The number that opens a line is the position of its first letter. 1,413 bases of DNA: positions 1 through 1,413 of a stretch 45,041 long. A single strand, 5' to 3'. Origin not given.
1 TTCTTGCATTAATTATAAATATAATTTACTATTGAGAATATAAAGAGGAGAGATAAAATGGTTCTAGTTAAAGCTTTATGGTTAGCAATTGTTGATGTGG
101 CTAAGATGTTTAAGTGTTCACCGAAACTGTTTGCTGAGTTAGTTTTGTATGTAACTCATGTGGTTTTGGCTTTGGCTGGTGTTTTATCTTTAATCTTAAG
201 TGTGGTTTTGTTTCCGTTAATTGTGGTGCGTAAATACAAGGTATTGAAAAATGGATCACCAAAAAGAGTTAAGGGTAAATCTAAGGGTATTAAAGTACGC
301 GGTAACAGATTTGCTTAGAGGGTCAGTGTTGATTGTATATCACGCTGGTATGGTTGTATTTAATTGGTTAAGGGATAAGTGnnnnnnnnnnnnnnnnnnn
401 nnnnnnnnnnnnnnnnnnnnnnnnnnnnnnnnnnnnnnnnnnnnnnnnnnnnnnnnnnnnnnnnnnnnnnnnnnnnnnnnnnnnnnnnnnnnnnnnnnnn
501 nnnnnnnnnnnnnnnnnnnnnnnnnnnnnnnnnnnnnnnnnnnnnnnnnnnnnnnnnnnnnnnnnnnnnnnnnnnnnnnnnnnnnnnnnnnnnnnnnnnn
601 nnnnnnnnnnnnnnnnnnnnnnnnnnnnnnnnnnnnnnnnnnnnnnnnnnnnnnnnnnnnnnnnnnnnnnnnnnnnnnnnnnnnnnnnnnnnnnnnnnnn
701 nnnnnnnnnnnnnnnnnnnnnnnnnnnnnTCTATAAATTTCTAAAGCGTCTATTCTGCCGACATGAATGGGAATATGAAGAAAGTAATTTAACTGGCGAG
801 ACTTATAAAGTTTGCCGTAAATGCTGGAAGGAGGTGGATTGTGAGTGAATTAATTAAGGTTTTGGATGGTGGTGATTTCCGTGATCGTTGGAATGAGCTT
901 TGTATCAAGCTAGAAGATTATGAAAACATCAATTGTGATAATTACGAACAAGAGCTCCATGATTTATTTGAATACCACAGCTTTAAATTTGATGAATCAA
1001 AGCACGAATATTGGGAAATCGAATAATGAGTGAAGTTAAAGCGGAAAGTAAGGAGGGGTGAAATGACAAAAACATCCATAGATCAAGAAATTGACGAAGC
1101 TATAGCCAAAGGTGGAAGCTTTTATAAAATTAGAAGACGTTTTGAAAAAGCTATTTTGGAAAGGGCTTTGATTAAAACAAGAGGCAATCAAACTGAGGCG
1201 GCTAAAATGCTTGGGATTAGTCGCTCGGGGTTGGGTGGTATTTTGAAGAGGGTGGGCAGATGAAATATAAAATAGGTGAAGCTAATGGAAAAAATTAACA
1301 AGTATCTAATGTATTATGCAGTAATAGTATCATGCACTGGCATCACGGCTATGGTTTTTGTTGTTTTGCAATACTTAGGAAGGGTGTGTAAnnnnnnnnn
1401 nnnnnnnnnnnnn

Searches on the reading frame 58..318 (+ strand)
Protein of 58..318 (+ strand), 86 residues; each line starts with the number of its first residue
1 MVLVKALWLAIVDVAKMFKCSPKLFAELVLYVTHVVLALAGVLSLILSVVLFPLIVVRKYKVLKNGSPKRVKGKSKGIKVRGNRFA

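Call 26: search_protein_families(library=pfam, proteins=[window:58-318:+], max_evalue=0.01)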
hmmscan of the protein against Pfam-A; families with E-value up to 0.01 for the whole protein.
window:58-318:+ (86 aa): 0 families

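Call 58: search_protein_families(library=phrogs, proteins=[window:58-318:+], max_evalue=0.001)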
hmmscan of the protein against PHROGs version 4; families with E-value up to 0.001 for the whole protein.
window:58-318:+ (86 aa): 1 family
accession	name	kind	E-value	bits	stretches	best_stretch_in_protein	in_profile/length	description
phrog_10619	-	unknown function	9.5e-44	148.4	1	1-86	1-79/79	-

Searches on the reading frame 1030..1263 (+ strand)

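Call 26: search_protein_families(library=pfam, proteins=[window:1030-1263:+], max_evalue=0.01)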
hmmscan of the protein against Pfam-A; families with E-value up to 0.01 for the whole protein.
window:1030-1263:+ (77 aa): 2 families
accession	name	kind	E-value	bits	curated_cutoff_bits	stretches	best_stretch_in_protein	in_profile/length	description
PF02954.25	HTH_8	-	4.6e-12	45.9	22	1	35-69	2-36/42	Bacterial regulatory protein, Fis family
PF13518.12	HTH_28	-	0.004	17.7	25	0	42-74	5-35/52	Helix-turn-helix domain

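Call 58: search_protein_families(library=phrogs, proteins=[window:1030-1263:+], max_evalue=0.001)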
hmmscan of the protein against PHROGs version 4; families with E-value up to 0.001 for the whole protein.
window:1030-1263:+ (77 aa): 2 families
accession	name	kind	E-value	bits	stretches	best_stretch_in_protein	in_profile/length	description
phrog_10100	-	DNA, RNA and nucleotide metabolism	1.3e-39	135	1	12-77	1-66/66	HTH DNA binding protein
phrog_13024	-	unknown function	1.3e-10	42.2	1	5-75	153-225/233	-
